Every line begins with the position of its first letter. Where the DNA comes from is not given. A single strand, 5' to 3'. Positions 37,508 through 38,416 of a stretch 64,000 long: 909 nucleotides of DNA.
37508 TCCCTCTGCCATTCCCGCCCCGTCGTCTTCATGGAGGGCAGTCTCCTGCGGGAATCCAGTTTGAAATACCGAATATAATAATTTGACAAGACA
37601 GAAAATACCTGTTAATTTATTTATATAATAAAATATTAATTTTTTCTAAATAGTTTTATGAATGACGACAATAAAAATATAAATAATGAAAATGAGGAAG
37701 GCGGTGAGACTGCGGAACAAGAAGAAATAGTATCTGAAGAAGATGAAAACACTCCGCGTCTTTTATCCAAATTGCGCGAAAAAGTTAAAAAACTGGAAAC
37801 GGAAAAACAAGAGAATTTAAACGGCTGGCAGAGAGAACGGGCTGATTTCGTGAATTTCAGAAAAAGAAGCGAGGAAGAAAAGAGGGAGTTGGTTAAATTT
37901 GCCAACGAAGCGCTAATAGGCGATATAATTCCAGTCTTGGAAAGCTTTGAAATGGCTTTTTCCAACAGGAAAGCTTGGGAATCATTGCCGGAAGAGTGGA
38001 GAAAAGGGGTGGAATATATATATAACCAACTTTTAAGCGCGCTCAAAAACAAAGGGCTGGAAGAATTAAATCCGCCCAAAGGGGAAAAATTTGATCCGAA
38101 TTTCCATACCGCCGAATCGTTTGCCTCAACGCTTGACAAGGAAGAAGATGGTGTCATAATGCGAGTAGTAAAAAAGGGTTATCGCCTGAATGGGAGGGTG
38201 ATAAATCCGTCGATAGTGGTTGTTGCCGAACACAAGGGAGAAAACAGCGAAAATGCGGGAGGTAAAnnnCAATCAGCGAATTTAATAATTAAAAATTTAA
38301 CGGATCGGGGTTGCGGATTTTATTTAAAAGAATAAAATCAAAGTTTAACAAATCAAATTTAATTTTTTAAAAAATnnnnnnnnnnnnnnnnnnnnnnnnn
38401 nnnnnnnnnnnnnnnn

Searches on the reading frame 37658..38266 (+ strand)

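Call 24: search_protein_families(library=pfam, proteins=[window:37658-38266:+], max_evalue=0.00001)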
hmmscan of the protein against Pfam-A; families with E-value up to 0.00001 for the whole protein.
window:37658-38266:+ (203 aa): 1 family
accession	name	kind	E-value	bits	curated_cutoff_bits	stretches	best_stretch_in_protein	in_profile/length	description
PF01025.24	GrpE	-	5.1e-39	134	25.8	1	27-191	4-165/165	GrpE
